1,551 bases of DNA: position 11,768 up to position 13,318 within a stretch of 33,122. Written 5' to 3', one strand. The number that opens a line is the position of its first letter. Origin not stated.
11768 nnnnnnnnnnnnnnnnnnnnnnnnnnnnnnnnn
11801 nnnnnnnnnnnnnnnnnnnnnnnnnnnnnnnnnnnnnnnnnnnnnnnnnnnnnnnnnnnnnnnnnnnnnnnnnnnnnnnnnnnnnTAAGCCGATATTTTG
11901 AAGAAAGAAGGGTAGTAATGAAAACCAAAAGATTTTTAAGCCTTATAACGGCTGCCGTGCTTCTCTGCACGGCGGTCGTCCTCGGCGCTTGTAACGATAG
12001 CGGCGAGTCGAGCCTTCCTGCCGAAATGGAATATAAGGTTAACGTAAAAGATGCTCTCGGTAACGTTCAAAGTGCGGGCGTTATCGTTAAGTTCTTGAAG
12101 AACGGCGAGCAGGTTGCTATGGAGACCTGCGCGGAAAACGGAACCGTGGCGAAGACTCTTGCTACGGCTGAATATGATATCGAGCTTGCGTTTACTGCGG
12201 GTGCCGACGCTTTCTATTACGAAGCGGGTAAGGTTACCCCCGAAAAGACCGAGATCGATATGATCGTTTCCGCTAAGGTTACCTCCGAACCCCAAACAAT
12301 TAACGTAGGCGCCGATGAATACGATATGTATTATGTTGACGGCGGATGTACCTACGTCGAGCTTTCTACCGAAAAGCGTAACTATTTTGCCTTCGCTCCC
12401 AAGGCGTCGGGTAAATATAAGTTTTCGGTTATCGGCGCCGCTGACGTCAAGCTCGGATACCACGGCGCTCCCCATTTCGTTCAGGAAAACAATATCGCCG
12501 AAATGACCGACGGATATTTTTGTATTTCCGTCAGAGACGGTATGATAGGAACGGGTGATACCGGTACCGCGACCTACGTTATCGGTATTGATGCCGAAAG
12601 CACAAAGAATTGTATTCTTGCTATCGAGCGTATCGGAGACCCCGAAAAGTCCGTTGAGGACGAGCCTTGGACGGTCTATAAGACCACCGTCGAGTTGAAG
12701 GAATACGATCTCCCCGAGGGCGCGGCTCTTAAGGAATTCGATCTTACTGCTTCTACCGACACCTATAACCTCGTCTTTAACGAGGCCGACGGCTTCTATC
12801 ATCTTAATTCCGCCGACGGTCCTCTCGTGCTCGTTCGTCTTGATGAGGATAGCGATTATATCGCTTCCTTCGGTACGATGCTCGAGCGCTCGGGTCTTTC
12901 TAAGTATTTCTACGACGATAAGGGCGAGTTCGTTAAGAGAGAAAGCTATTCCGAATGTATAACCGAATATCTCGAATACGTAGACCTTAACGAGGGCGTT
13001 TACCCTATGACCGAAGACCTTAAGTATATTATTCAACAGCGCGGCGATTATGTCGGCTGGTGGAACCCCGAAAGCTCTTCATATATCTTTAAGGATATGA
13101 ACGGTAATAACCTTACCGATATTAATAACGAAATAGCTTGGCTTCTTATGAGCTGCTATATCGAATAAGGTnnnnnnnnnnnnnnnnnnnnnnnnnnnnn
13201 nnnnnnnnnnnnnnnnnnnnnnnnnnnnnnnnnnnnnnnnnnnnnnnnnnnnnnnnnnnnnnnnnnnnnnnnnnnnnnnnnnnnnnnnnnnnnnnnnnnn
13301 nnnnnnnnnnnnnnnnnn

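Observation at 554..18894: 18-kb co-directional cluster coupling an Opp/Dpp-type importer to modular thioredoxin-fold and binding lipoproteins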

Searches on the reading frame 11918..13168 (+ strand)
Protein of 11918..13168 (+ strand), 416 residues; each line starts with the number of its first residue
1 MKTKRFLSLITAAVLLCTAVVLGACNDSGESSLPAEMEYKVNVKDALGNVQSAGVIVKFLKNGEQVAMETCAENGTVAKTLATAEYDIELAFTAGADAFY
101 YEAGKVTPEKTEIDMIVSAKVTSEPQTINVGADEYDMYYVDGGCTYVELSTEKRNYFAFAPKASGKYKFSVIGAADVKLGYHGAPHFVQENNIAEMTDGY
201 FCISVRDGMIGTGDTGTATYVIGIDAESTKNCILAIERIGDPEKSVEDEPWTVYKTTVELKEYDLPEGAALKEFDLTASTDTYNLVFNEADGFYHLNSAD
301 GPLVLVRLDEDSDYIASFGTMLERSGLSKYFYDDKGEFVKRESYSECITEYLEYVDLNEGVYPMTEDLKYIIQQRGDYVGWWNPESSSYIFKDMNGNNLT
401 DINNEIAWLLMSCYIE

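Call 5: search_protein_families(library=pfam, proteins=[window:11918-13168:+], max_evalue=0.01)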
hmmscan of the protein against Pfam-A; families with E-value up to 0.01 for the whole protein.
window:11918-13168:+ (416 aa): 0 families

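Call 6: search_protein_families(library=ncbifam, proteins=[window:11918-13168:+], max_evalue=0.01)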
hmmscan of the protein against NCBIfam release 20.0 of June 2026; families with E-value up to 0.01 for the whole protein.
window:11918-13168:+ (416 aa): 0 families

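Call 9: find_homologous_proteins(query=window:11918-13168:+, max_evalue=0.001)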
Query window:11918-13168:+ (416 aa): 1219 proteins with E <= 0.001 among 7041 candidates; the best 120 are listed.
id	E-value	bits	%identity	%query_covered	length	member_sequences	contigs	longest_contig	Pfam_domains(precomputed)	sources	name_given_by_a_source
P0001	7.6e-260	880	92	100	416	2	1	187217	-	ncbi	-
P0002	1.7e-240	816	85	100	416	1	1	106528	-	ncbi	-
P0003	9.0e-233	791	83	100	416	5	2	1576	-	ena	-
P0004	3.2e-230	782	81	100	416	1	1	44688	-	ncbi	-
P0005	2.3e-222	756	79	100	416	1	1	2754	-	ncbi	-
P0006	2.0e-173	595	61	100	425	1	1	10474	-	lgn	-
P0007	5.8e-170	584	61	100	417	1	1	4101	-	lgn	-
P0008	1.0e-167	576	62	97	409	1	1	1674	-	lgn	-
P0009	1.6e-165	569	62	97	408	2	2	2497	-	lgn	-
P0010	1.3e-164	566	61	99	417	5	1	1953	-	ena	-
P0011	1.4e-163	563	62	97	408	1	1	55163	-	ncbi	-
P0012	2.1e-163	562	61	97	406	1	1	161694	-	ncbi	-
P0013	5.9e-163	561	61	95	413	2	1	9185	-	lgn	-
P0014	1.9e-162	559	61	99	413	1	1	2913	-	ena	-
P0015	3.2e-162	558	62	99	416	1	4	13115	-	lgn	-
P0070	1.9e-154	533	57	100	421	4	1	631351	-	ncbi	-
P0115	5.4e-151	521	55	99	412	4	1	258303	-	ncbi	-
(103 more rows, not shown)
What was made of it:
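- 11918..13168 (+): g08: 416-aa lipoprotein. It consists of a prealbumin-like domain, a PPC/collagen-binding-domain-like beta-sandwich and a C-terminal DGFYH...WLxxCY module with no family. 1219 homologues (call 9).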

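Call 10: find_encoding_contigs(protein=P0070, flank=10000, max_places=2)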
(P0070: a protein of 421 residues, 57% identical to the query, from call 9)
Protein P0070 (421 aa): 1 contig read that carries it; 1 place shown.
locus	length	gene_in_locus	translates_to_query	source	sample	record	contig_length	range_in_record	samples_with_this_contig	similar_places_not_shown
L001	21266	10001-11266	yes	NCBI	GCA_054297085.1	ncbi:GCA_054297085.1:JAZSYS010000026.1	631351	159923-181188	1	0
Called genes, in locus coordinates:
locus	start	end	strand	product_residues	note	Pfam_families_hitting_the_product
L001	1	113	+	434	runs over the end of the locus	-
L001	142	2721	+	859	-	PF00496:SBP_bac_5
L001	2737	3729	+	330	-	PF00528:BPD_transp_1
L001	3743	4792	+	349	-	PF12911:OppC_N, PF00528:BPD_transp_1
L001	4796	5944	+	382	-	PF00005:ABC_tran, PF08352:oligo_HPY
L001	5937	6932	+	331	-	PF00005:ABC_tran, PF13304:AAA_21 (faint), PF08352:oligo_HPY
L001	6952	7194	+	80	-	-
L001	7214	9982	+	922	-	PF00578:AhpC-TSA, PF08534:Redoxin, PF00085:Thioredoxin (faint), PF13905:Thioredoxin_8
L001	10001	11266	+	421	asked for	-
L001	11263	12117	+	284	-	PF00578:AhpC-TSA, PF08534:Redoxin, PF00085:Thioredoxin (weak), PF13905:Thioredoxin_8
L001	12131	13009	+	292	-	PF00404:Dockerin_1, PF00085:Thioredoxin (faint), PF08534:Redoxin, PF00578:AhpC-TSA, PF13905:Thioredoxin_8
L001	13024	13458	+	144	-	-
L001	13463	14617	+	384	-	-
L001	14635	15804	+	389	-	PF00404:Dockerin_1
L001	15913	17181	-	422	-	PF03313:SDH_alpha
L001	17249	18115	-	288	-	PF00294:PfkB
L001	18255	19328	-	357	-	PF13180:PDZ_2 (weak), PF17820:PDZ_6, PF05580:Peptidase_S55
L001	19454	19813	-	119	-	PF01325:Fe_dep_repress, PF12802:MarR_2 (weak), PF02742:Fe_dep_repr_C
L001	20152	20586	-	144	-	-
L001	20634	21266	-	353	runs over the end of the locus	-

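Call 11: find_encoding_contigs(protein=P0115, flank=10000, max_places=2)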
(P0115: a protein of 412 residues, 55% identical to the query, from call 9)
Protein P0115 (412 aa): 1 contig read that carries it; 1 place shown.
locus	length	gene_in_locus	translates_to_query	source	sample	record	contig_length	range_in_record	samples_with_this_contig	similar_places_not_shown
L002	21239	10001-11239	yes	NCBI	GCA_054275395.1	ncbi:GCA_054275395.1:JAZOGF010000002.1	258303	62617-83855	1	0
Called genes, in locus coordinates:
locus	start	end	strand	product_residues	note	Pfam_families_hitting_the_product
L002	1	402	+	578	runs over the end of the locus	PF04892:VanZ-LLP1, PF14907:NTP_transf_5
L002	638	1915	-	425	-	PF00919:UPF0004, PF04055:Radical_SAM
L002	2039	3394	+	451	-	PF00232:Glyco_hydro_1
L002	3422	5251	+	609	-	PF00009:GTP_EFTU, PF01926:MMR_HSR1 (weak), PF22042:EF-G_D2, PF03144:GTP_EFTU_D2, PF00679:EFG_C, PF21018:BipA_C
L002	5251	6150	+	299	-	PF00929:RNase_T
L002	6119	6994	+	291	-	PF13353:Fer4_12 (weak), PF04055:Radical_SAM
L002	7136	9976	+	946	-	PF00578:AhpC-TSA, PF08534:Redoxin, PF00085:Thioredoxin (faint), PF13905:Thioredoxin_8 (weak)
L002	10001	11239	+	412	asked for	-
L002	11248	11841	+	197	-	PF00578:AhpC-TSA, PF08534:Redoxin, PF00085:Thioredoxin, PF13098:Thioredoxin_2, PF13905:Thioredoxin_8 (weak)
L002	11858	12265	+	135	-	-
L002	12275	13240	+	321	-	-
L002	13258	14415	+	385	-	-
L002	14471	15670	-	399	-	-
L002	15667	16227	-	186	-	PF04542:Sigma70_r2, PF08281:Sigma70_r4_2 (weak), PF04545:Sigma70_r4 (weak)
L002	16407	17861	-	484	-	PF12838:Fer4_7 (faint), PF12801:Fer4_5, PF00037:Fer4 (weak), PF13484:Fer4_16 (weak), PF00578:AhpC-TSA, PF08534:Redoxin, PF00085:Thioredoxin, PF13905:Thioredoxin_8, +1 more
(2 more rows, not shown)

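Call 16: find_related_loci(query=A1, collection=genome_contigs, flank=10000)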
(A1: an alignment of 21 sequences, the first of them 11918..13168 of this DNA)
Query A1 (416 aa) in genome_contigs; peptide patterns used: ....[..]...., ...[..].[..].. (x = any residue, [..] = any of these).
166 stretches matched a pattern; 152 encode a relative of the query (tblastn E <= 1e-3); the best 80 are kept; 80 distinct loci.
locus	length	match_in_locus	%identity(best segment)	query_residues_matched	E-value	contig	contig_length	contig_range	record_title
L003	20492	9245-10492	81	1-416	0e+0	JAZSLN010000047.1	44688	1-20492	MAG: Eubacteriales bacterium isolate T1900044557_TS20190023.MAGScoT_cleanbin_000109 SGB_321_k141_1093041, whole genome s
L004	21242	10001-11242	62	5-416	2e-170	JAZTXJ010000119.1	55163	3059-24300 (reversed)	MAG: Eubacteriales bacterium isolate T1900045330_YK20190019.MAGScoT_cleanbin_000034 SGB_6515_k141_1942268, whole genome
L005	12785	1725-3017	59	1-416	7e-170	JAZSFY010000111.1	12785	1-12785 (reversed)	MAG: Eubacteriales bacterium isolate T1900044579_TS20190045.MAGScoT_cleanbin_000090 SGB_554_k141_2571859, whole genome s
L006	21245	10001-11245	60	4-416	7e-169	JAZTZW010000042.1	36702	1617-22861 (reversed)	MAG: Eubacteriales bacterium isolate T1900045323_YK20190012.MAGScoT_cleanbin_000015 SGB_6392_k141_374270, whole genome s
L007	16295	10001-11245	61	4-416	1e-168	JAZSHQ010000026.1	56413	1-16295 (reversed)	MAG: Eubacteriales bacterium isolate T1900044574_TS20190040.MAGScoT_cleanbin_000056 SGB_479_k141_1644988, whole genome s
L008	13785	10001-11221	61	2-416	2e-166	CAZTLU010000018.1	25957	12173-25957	MAG TPA_asm: uncultured Eubacteriales bacterium isolate SRP315200_co1_103 genome assembly, contig: NODE_3016_length_2595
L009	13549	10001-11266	58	1-416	2e-165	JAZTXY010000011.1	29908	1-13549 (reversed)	MAG: Eubacteriales bacterium isolate T1900045328_YK20190017.MAGScoT_cleanbin_000040 SGB_6486_k141_1038050, whole genome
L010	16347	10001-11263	59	4-416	3e-165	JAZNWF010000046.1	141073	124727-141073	MAG: Eubacteriales bacterium isolate T1900044784_TS20190250.MAGScoT_cleanbin_000080 SGB_2604_k141_10315, whole genome sh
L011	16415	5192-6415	59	3-415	3e-164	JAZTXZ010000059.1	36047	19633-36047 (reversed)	MAG: Candidatus Avispirillum sp. isolate T1900045328_YK20190017.MAGScoT_cleanbin_000020 SGB_6485_k141_510869, whole geno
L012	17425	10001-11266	60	1-416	7e-164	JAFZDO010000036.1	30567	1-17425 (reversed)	MAG: Clostridia bacterium isolate RGIG7669 Water_buffalos_Rectum-1__c773028, whole genome shotgun sequence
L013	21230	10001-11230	58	2-416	6e-162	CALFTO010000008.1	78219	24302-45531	MAG TPA_asm: uncultured Clostridia bacterium isolate SRR6425825_bin.31_CONCOCT_v1.1_MAG genome assembly, contig: ERZ1767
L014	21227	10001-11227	59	2-416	4e-161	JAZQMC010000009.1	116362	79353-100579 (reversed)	MAG: Candidatus Fimenecus sp. isolate T1900044607_TS20190073.MAGScoT_cleanbin_000013 SGB_760_k141_2739294, whole genome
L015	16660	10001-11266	59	1-416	1e-160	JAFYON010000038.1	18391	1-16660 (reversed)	MAG: Clostridia bacterium isolate RGIG7278 Water_buffalos_Cecum-4__c206334, whole genome shotgun sequence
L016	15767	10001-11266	58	1-416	2e-166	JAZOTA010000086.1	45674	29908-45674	MAG: Eubacteriales bacterium isolate T1900045541_YK20190235.MAGScoT_cleanbin_000054 SGB_7811_k141_350007, whole genome s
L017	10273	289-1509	57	4-416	3e-160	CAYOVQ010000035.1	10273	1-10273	MAG TPA_asm: uncultured Ruminococcus sp. isolate SRP315200_co2_497 genome assembly, contig: NODE_9279_length_10273_cov_2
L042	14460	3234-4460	54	4-414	5e-150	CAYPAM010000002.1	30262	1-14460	MAG TPA_asm: uncultured Lachnobacterium sp. isolate SRP315200_co2_580 genome assembly, contig: NODE_922_length_30262_cov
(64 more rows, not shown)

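Call 29: predict_structure(alignment_id=A2)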
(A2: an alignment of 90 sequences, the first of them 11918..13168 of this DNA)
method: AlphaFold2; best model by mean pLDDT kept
length: 416 residues; sequences in the alignment: 90
mean_pLDDT: 88.4   pTM: 0.62
mean pLDDT of the five models: 88.4, 87.8, 85.4, 85.2, 84.9
residues with pLDDT >= 90: 293; 70-90: 81; 50-70: 13; < 50: 29
segments of 3 or more residues with pLDDT < 50: 1-9, 11-30
pLDDT, mean of each block of 10 residues (from residue 1): 43 43 39 87 97 95 96 95 97 90 95 97 93 94 97 96 95 93 91 89 88 72 97 97 74 91 92 95 96 96 95 83 85 88 94 94 97 92 90 91 94 93
secondary structure, 60 per line:
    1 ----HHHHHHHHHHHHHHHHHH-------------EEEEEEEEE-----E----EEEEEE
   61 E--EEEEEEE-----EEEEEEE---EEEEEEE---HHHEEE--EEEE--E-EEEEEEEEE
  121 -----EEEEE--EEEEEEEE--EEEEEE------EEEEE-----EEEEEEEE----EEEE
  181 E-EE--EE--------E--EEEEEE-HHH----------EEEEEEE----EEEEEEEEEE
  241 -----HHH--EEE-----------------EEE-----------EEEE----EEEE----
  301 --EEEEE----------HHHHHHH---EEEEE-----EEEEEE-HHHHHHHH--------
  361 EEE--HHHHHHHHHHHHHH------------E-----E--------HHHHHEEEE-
elements in order: H5-22 E36-44 E55-61 E64-70 E76-82 E86-92 E99-101 E104-107 E112-120 E126-130 E133-140 E143-148 E155-159 E165-172 E177-181 E200-205 E220-226 E231-240 E251-253 E271-273 E285-288 E293-296 E303-307 H318-324 E328-332 E338-343 H345-352 E361-363 H366-379 H407-411 E412-415
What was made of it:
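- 11918..13168 (+): AF2 pLDDT 88 (call 29).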

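Call 31: search_protein_families(library=pfam, proteins=[L017:4717-6180:-, L017:6184-6936:-, L042:8344-10608:+], max_evalue=0.001)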
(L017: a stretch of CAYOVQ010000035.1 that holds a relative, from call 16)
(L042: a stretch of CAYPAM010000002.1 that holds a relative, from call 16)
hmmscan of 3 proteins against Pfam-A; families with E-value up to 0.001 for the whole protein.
L017:4717-6180:- (487 aa): 14 families
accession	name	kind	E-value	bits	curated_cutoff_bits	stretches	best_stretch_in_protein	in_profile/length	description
PF12801.12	Fer4_5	-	3.9e-18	65.6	22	2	86-119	9-41/48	4Fe-4S binding domain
PF08534.16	Redoxin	-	1.2e-11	45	26.6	1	359-474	20-137/148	Redoxin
PF12838.12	Fer4_7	-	3.6e-11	43.8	27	1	266-291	2-27/52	4Fe-4S dicluster domain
PF00578.27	AhpC-TSA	-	5.1e-11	43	26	1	362-467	21-123/124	AhpC/TSA family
PF00037.32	Fer4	-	2.7e-10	40.1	21.1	1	264-282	6-24/24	4Fe-4S binding domain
PF00085.26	Thioredoxin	-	9.2e-09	35.7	23.5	1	365-431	17-83/103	Thioredoxin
PF13484.11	Fer4_16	-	5.3e-08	34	30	1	265-302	1-41/66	4Fe-4S double cluster binding domain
PF13905.12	Thioredoxin_8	-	8.4e-08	32.9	27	1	366-463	1-92/94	Thioredoxin-like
PF13187.11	Fer4_9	-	2.4e-07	31.1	27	1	266-294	2-30/52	4Fe-4S dicluster domain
PF13237.11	Fer4_10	-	4.2e-05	23.8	25.5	0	263-289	6-22/53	4Fe-4S dicluster domain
PF17179.9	Fer4_22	-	7.8e-05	23.9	27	0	265-301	1-33/95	4Fe-4S dicluster domain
PF13746.11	Fer4_18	-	0.00027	21.5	27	0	241-277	58-96/114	4Fe-4S dicluster domain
PF25160.1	LdpA_Fe-S-bd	-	0.00027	21.1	27.6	0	260-283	22-45/49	LdpA Fe-S cluster-binding domain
PF12800.12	Fer4_4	-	0.00079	20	24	0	265-278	3-16/17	4Fe-4S binding domain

L017:6184-6936:- (250 aa): 0 families

L042:8344-10608:+ (754 aa): 0 families

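Call 33: fold_search(model_id=the predicted structure, library=pdb)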
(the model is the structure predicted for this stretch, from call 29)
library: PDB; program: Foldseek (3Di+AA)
matches with E <= 10: 1427; with E <= 0.001: 12
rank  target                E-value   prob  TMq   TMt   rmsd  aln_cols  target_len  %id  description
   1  2xhn_A                2.6e-05  1.00  0.18  0.16  15.5       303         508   10  Rhamnogalacturonan lyase from Aspergillus aculeatus K150A active site mutant (released 2010-09-29)
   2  3zix_A                1.7e-04  0.97  0.16  0.22  22.6       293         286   12  Clostridium perfringens Enterotoxin with the N-terminal 37 residues deleted (released 2014-01-29)
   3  8u5f_E                1.9e-04  0.96  0.17  0.23  22.1       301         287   11  Crystal Structure of Trypsinized Clostridium perfringens Enterotoxin (released 2023-09-27)
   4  9ea9_E                2.3e-04  0.84  0.16  0.16  25.7       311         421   12  Crystal structure of BoNT/A-NTNH-HA70 -VHH_F12-VHH_H7-Fab_NTNH complex (released 2025-09-17)
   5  5iku                  2.9e-04  1.00  0.18  0.29  11.5       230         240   11  Crystal structure of the Hathewaya histolytica ColG tandem collagen-binding domain s3as3b in the presence of calcium at  (released 2017-03-15)
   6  4yok                  3.4e-04  1.00  0.17  0.35  13.0       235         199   14  Crystal structure of a DUF3823 family protein (PARMER_04126) from Parabacteroides merdae ATCC 43184 at 1.80 A resolution (released 2015-03-25)
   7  4lo8_A                3.4e-04  0.87  0.15  0.24  18.4       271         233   11  HA70(D3)-HA17 (released 2013-10-30)
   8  3ziw_A                6.0e-04  0.91  0.16  0.22  21.2       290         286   11  Clostridium perfringens enterotoxin, D48A mutation and N-terminal 37 residues deleted (released 2014-01-29)
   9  4lo7_E                6.0e-04  0.82  0.15  0.25  18.6       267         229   10  HA70(D3)-HA17-HA33 (released 2013-10-30)
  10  4lo7_A                8.0e-04  0.80  0.15  0.25  18.6       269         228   10  HA70(D3)-HA17-HA33 (released 2013-10-30)
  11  8u5f_A                9.5e-04  0.93  0.18  0.24  23.2       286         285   10  Crystal Structure of Trypsinized Clostridium perfringens Enterotoxin (released 2023-09-27)
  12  3nsc                  9.5e-04  0.60  0.13  0.11  19.9       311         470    8  C500S MUTANT OF CueO BOUND TO Cu(II) (released 2011-08-17)
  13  2xh6_B                1.0e-03  0.87  0.16  0.22  21.5       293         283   10  Clostridium perfringens enterotoxin (released 2011-04-27)
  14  2zs6_B                1.1e-03  0.63  0.16  0.16  25.0       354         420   12  HA3 subcomponent of botulinum type C progenitor toxin (released 2008-09-16)
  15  2yxw_B                1.1e-03  0.63  0.13  0.12  20.0       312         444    9  The deletion mutant of Multicopper Oxidase CueO (released 2008-01-01)
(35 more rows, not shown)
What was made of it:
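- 11918..13168 (+): Foldseek ColG s3b, CPE C-terminal domain and PliG, TM about 0.5 over roughly 110-130 aligned columns (call 33).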

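Call 40: search_protein_families(library=ncbifam, proteins=[L017:4717-6180:-, L017:6184-6936:-], max_evalue=0.001)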
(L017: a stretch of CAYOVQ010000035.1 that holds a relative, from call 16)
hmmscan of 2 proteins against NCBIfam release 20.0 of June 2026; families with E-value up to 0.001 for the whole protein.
L017:4717-6180:- (487 aa): 34 families (the best 25 are shown)
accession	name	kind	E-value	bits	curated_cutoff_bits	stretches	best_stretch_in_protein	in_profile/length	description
TIGR02163.1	napH_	subfamily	1.8e-21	76.8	213.05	2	197-283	155-253/255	NapH/MauN family ferredoxin-type protein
NF002854.0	PRK03147.1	subfamily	1.9e-16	60.5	170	1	298-485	2-172/176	thiol-disulfide oxidoreductase ResA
NF007013.0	PRK09477.1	equivalog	4.4e-16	58.8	234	1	75-285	78-278/286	quinol dehydrogenase ferredoxin subunit NapH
NF046105.1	TransRegNosR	equivalog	3.8e-12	45.3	1000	2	195-274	578-660/680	transcriptional regulator NosR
NF041202.1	StoA_CxxC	exception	1.2e-11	44.8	210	1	356-474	42-153/163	endospore biogenesis thiol-disulfide oxidoreductase StoA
TIGR00385.1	dsbE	subfamily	1.4e-10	41.1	123.15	1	362-482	59-167/173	DsbE family thiol:disulfide interchange protein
NF047696.1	ThlDiSintTplARhiz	equivalog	9.3e-10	38.6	230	1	363-463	94-191/219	thiol:disulfide interchange protein TlpA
TIGR01068.1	thioredoxin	equivalog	1.3e-08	34.9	96.8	1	365-416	13-64/101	thioredoxin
NF008229.0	PRK10996.1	equivalog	1.4e-08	34.5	125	1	365-419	51-105/141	thioredoxin TrxC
NF007382.0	PRK09898.1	equivalog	7.1e-07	29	213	1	216-282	131-199/208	ferredoxin-like protein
NF006898.0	PRK09381.1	equivalog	1.3e-06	28.8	138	1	368-422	23-77/109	thioredoxin TrxA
NF005503.0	PRK07118.1-2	equivalog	1.5e-06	27.7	252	0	259-295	162-198/292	RnfABCDGE type electron transport complex subunit B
NF045874.1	Vhu_polyferre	exception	1.9e-06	26.9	600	1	211-292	33-115/381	F420-non-reducing hydrogenase associated-polyferredoxin VhuB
NF040770.1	hetero_SS_HdrA2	exception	3.1e-06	25.6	1100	1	236-302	571-644/777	CoB-CoM heterodisulfide reductase HdrA2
NF038196.1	ferrodoxin_EFR1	subfamily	4e-06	27.1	75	1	237-285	180-233/242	EFR1 family ferrodoxin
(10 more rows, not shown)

L017:6184-6936:- (250 aa): 1 family
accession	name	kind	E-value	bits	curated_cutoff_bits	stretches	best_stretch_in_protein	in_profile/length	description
NF040920.1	CD1871A_fam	domain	4.3e-10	39.3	32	1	214-250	2-38/38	CD1871A family CXXC motif-containing protein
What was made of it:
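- On NapH/MauN ferredoxin-type membrane proteins (for FeTrx, encoded outside the window): 76.8 bits against a cut-off of 213, and 58.8 against 234 (call 40).
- Closest known: NapH/MauN/CcoG-type membrane polyferredoxins. Same: FeTrx shares the Fer4_5 CX3CP repeats and two 4Fe-4S motifs (NapH/MauN TIGR02163 E 1.8e-21) (calls 31, 40).
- FeTrx resembles the NapH/CcoG polyferredoxins (call 40).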

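Call 58: search_protein_representatives(alignment_id=A2)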
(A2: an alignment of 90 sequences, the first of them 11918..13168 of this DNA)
Query: 90 sequences, 415 profile positions. Proteins with E-value up to 0.001 (for the whole library): 1113; up to 1e-10: 645; up to 1e-30: 359. The best 150 are listed.
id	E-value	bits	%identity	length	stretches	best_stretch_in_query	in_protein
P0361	1.9e-193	659.3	-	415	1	4-414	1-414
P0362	1.5e-187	639.8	-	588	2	1-411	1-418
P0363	3.7e-168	576.0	-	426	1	1-414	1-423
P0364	8.6e-161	551.8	-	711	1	1-414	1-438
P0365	4.8e-160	549.3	-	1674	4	31-414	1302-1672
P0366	3.1e-156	536.8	-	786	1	12-413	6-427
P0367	1.3e-151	521.5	-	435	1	4-414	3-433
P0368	3.7e-150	516.7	-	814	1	7-413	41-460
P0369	4.9e-150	516.3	-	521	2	27-414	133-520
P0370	3.5e-147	506.9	-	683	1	5-415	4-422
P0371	1.1e-146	505.3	-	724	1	11-415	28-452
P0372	1.8e-143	494.7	-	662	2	14-413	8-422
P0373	1.0e-141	488.9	-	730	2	11-413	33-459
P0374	9.1e-140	482.5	-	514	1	7-415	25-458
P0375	5.6e-139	479.9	-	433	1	5-414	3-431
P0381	7.5e-134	463.0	-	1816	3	30-414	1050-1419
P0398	2.3e-106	372.5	-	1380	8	30-414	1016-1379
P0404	4.3e-99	348.5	-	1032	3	30-415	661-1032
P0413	2.0e-96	339.7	-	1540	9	20-414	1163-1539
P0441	9.1e-84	298.0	-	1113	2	30-414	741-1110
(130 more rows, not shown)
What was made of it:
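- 11918..13168 (+): 1113 representatives at 50% clustering (call 58).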
